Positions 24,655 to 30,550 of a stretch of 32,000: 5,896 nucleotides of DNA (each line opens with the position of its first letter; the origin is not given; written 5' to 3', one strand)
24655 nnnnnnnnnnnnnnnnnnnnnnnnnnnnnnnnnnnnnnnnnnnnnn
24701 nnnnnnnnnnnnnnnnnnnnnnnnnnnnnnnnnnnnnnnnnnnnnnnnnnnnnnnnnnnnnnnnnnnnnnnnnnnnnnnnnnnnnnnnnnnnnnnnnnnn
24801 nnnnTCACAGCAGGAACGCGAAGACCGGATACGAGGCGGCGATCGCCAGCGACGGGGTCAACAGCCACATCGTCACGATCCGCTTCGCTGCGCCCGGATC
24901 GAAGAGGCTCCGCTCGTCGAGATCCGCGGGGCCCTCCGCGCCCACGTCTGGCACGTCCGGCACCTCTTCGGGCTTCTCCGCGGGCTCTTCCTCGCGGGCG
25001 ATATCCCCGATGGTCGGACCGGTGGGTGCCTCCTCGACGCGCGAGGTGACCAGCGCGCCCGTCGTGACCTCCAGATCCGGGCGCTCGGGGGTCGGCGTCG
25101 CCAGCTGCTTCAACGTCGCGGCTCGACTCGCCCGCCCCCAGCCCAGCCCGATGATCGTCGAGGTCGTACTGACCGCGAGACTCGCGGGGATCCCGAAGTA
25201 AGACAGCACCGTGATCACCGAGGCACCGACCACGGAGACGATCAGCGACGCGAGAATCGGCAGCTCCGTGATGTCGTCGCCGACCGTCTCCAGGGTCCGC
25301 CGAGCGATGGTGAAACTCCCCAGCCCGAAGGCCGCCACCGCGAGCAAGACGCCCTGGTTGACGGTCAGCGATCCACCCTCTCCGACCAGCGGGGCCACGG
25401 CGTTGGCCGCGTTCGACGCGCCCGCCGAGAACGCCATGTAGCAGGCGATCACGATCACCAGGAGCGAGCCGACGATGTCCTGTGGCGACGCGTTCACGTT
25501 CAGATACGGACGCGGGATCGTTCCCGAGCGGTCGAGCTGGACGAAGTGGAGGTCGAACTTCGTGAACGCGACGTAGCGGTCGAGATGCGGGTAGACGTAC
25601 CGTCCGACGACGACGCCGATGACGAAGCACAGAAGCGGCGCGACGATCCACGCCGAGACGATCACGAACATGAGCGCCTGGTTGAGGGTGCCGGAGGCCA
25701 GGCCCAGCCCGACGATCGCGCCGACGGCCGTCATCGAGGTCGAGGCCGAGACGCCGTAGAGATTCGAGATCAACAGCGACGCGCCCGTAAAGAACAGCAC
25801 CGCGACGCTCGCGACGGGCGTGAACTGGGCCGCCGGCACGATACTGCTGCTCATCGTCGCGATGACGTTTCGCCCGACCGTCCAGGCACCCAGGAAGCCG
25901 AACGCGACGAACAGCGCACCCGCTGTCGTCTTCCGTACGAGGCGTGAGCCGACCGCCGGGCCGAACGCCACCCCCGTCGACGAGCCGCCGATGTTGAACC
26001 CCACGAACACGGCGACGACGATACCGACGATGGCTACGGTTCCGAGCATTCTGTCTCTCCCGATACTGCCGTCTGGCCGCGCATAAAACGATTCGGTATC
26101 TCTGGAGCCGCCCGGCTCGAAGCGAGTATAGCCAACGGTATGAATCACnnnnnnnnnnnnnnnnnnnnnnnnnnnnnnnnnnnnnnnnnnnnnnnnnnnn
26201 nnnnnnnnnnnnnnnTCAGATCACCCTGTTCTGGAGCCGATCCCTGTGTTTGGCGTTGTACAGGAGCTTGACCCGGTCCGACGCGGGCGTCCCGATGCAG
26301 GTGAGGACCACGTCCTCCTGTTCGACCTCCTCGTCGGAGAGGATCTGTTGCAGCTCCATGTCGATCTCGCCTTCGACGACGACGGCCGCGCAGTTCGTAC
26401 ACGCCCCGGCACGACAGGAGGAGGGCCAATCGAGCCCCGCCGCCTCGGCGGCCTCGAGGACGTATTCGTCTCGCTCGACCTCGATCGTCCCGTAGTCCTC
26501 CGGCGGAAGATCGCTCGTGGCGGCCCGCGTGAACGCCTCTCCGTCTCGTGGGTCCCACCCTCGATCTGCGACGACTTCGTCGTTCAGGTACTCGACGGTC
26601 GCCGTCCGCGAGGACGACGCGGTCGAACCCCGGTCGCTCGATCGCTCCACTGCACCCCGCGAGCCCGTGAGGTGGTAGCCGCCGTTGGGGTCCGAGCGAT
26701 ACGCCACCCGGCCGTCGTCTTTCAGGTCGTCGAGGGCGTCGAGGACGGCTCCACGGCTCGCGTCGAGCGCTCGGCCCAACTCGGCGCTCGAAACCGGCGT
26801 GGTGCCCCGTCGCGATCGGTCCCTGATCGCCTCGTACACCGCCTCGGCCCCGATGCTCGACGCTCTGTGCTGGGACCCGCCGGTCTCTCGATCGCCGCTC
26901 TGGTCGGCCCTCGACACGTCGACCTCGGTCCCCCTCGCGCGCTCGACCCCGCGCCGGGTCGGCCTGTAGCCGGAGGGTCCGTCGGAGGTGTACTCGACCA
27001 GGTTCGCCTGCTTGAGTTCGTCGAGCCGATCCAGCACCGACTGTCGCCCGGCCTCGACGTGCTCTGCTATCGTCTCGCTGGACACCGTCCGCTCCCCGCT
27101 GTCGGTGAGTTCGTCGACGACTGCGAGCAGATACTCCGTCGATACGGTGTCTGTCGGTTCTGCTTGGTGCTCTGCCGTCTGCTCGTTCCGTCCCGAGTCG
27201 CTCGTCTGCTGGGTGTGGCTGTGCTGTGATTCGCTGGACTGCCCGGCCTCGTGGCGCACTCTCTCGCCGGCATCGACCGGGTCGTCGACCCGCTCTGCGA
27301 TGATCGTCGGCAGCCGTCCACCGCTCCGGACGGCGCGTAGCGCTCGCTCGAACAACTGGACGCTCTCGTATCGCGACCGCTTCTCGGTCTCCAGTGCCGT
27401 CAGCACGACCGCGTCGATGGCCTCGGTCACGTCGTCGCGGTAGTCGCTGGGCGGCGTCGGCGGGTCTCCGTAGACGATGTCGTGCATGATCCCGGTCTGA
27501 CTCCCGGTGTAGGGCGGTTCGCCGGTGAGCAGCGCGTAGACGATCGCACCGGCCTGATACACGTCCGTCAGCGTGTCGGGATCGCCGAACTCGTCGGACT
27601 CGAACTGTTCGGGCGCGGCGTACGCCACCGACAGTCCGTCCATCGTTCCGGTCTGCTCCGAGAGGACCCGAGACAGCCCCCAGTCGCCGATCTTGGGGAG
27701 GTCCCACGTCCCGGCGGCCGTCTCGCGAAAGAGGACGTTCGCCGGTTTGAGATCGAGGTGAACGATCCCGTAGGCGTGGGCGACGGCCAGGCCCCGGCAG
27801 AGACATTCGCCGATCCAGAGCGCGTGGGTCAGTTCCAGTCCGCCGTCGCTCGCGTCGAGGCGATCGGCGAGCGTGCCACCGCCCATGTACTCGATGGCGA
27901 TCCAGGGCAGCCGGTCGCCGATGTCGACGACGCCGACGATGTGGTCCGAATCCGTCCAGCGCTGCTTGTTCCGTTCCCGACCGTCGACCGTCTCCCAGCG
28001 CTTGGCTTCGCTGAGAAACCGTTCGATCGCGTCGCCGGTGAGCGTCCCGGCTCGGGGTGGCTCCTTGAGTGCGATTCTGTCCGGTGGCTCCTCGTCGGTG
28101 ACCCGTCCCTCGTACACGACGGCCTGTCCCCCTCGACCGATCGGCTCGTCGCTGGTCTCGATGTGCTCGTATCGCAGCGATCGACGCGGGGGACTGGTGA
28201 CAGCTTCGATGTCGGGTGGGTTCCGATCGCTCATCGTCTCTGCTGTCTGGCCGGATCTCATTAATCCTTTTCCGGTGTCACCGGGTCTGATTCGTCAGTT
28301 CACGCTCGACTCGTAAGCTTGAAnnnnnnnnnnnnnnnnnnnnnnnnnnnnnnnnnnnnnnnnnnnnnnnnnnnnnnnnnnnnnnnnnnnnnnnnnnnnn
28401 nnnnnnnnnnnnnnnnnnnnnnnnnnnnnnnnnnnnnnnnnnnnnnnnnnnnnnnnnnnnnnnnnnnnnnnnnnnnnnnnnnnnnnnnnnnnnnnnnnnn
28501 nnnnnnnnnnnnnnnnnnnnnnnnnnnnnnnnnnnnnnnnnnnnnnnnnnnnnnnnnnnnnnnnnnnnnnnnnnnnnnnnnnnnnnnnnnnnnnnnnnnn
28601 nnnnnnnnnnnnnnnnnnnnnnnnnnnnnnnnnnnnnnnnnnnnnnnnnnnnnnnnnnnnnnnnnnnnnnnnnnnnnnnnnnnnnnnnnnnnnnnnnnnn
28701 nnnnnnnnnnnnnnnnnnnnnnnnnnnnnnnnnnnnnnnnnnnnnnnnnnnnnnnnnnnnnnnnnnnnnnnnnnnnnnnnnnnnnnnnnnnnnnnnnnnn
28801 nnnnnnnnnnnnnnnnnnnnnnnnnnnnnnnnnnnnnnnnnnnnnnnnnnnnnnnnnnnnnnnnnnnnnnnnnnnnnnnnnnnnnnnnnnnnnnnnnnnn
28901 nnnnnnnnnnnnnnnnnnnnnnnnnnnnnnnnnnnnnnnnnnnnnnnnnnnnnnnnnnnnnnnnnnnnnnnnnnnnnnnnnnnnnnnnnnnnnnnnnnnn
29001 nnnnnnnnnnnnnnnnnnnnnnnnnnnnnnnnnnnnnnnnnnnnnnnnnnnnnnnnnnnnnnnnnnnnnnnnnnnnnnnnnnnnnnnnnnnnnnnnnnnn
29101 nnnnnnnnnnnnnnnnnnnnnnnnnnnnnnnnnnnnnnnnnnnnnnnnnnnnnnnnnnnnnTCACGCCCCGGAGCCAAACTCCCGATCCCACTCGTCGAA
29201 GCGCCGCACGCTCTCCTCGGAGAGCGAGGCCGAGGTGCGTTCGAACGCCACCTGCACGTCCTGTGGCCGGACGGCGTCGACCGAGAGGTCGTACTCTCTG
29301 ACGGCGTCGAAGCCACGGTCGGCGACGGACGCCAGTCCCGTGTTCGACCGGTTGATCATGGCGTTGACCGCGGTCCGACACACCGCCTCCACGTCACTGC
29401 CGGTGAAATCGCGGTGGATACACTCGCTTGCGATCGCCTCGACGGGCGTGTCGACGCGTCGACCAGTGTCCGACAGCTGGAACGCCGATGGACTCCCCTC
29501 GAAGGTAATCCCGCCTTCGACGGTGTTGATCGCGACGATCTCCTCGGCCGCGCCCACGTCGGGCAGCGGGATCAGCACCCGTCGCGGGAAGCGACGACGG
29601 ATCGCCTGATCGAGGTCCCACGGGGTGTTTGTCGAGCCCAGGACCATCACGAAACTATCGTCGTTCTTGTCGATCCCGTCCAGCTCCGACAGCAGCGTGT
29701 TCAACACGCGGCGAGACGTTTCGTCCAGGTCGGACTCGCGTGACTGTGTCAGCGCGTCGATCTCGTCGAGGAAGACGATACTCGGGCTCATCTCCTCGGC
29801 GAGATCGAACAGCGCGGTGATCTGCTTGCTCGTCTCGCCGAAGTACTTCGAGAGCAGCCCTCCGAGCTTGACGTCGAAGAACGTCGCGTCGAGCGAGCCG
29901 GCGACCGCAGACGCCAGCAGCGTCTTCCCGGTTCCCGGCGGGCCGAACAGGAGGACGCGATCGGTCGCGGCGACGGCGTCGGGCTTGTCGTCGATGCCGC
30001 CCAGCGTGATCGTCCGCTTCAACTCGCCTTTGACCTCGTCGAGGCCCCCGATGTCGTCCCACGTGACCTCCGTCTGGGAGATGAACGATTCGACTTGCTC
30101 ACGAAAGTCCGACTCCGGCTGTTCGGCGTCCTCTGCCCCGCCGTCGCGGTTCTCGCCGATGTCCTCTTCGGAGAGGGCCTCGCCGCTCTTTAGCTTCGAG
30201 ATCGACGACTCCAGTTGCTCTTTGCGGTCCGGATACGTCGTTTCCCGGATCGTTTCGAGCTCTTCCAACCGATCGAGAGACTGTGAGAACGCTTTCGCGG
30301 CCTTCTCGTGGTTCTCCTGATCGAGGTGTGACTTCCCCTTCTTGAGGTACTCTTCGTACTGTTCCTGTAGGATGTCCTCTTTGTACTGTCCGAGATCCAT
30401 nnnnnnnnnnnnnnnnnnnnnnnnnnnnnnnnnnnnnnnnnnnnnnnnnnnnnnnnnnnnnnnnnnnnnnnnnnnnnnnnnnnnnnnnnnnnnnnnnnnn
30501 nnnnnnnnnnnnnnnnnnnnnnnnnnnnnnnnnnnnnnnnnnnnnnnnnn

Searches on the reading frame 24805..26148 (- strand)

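Call 7: search_protein_families(library=pfam, proteins=[window:24805-26148:-], max_evalue=0.001)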
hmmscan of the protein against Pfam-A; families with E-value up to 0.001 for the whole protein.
window:24805-26148:- (447 aa): 1 family
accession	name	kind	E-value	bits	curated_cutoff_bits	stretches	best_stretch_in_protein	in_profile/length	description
PF01384.25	PHO4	-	3.3e-47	161.6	33.7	1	53-439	1-350/350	Phosphate transporter family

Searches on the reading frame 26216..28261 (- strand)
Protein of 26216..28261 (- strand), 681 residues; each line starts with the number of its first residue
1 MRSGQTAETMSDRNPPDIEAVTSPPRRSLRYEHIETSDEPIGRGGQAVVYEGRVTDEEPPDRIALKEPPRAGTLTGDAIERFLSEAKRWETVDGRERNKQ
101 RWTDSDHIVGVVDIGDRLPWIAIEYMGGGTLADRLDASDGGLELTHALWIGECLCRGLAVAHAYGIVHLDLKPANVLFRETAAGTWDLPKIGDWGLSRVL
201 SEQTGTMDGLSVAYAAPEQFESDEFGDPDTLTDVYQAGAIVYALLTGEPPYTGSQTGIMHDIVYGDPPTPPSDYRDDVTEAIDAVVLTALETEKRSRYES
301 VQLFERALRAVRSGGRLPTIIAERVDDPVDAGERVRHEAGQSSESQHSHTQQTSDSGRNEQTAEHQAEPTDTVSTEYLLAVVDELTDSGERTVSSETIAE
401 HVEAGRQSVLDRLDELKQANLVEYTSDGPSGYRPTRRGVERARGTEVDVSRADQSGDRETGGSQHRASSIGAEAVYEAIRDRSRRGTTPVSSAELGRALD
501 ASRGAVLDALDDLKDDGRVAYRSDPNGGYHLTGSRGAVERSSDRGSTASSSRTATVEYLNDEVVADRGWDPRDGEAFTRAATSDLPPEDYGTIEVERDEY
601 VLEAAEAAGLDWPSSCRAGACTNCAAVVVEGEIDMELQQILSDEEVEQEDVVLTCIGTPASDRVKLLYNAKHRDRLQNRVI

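Call 7: search_protein_families(library=pfam, proteins=[window:26216-28261:-], max_evalue=0.001)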
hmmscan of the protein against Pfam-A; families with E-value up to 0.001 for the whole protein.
window:26216-28261:- (681 aa): 8 families
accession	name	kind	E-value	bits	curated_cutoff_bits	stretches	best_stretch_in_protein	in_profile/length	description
PF00069.31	Pkinase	-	5.7e-24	85.4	31.7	1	39-257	5-203/263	Protein kinase domain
PF07714.23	PK_Tyr_Ser-Thr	-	1e-16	61.4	23.1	1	38-284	4-239/258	Protein tyrosine and serine/threonine kinase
PF00111.32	Fer2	-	1.5e-13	50.9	21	1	592-656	9-73/77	2Fe-2S iron-sulfur cluster binding domain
PF03444.21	HrcA_DNA-bdg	-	2.2e-07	30.9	21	0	375-438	7-69/79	Winged helix-turn-helix transcription repressor, HrcA DNA-binding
PF02082.26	Rrf2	-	1.7e-05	25.4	30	0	375-429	5-59/132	Iron-dependent Transcriptional regulator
PF12802.13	MarR_2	-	2.4e-05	24.8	27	0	488-527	20-58/61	MarR family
PF08279.18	HTH_11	-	0.00025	21.3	25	0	486-529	12-54/55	HTH domain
PF13545.12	HTH_Crp_2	-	0.00036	20.9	27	0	390-423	20-53/70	Crp-like helix-turn-helix domain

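Call 27: search_protein_families(library=padloc, proteins=[window:26216-28261:-], max_evalue=0.001)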
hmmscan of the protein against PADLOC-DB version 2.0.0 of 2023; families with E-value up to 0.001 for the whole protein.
window:26216-28261:- (681 aa): 33 families (the best 25 are shown)
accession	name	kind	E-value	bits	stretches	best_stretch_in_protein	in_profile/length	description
PDLC04042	PD-T4-6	-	1.5e-41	141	1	38-314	14-275/292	-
PDLC04053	PD-T4-6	-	2.5e-39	133.6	1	39-324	15-284/311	-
PDLC04138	mad6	-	5.4e-35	119.4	1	38-323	56-326/659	mads_6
PDLC04061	PD-T4-6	-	5.6e-35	119.8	1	107-362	77-329/510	-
PDLC04060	PD-T4-6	-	1.4e-34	117.9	1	41-336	16-294/486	-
PDLC04043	PD-T4-6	-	5.4e-33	112.7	1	41-311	23-277/452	-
PDLC04054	PD-T4-6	-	2.6e-31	107.3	1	40-344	17-305/347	-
PDLC04040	PD-T4-6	-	3.9e-30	103.1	1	116-361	75-310/547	-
PDLC04052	PD-T4-6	-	1.1e-29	102.1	1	117-355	86-318/496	-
PDLC04041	PD-T4-6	-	5.4e-28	96.4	1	42-331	37-294/443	-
PDLC04048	PD-T4-6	-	7.7e-28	95.9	1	41-366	18-333/354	-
PDLC04047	PD-T4-6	-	7.4e-27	92.3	1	40-311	17-272/327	-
PDLC04057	PD-T4-6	-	1.1e-26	91.8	1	41-327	16-286/443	-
PDLC04039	PD-T4-6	-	1.4e-26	91.5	1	104-321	72-288/458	-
PDLC01088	C3a189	-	3.5e-17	60.2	1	42-417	6-357/840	kinase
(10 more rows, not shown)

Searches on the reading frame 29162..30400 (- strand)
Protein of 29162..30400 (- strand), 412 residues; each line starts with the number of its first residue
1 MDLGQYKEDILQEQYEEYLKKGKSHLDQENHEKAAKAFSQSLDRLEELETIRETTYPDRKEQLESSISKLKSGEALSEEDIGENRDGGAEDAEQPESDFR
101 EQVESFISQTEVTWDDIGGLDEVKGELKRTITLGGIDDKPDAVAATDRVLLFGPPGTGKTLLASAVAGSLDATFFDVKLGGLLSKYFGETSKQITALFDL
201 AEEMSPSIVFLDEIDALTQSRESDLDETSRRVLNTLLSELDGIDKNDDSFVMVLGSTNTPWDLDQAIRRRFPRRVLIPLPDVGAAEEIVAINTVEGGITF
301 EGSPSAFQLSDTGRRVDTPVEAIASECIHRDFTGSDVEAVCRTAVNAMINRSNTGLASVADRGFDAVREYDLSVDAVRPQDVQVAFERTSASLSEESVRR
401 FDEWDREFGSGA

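Call 7: search_protein_families(library=pfam, proteins=[window:29162-30400:-], max_evalue=0.001)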
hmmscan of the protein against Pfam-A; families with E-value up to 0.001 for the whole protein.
window:29162-30400:- (412 aa): 5 families
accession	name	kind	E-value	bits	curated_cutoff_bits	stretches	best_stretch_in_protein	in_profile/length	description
PF00004.35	AAA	-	3.8e-40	137.8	21.2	1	149-279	1-131/131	ATPase family associated with various cellular activities (AAA)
PF05496.18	RuvB_N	-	2.8e-06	27.6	27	1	143-222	30-101/159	Holliday junction DNA helicase RuvB P-loop domain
PF07728.20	AAA_5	-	8.6e-06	26.2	22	1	149-271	2-139/139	AAA domain (dynein-related subfamily)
PF13191.12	AAA_16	-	9.2e-06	26.7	32.6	1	149-254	27-138/167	AAA ATPase domain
PF13401.12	AAA_22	-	0.00045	21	27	0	149-240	8-79/130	AAA domain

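Call 27: search_protein_families(library=padloc, proteins=[window:29162-30400:-], max_evalue=0.001)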
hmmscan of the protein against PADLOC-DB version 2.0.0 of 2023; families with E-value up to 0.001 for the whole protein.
window:29162-30400:- (412 aa): 8 families
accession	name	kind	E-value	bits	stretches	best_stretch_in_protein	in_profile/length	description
PDLC02196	IetA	-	3.6e-36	123.4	1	143-353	119-306/374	-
PDLC02195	IetA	-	1.6e-31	108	1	143-291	134-278/395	-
PDLC04232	IetA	-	2.4e-31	107.4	1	144-292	114-258/330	-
PDLC04231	IetA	-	1.3e-22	78.9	1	146-283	117-250/262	-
PDLC00915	TRIP13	-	1.7e-13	48.7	1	148-292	65-223/302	TRIP13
PDLC00914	TRIP13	-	1.6e-11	42.2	1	149-275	74-213/302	TRIP13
PDLC04140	mad8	-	1.8e-05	22.4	0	143-171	24-52/314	mads_8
PDLC02164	Avs2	-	0.00013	17.9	1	11-222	218-418/1504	-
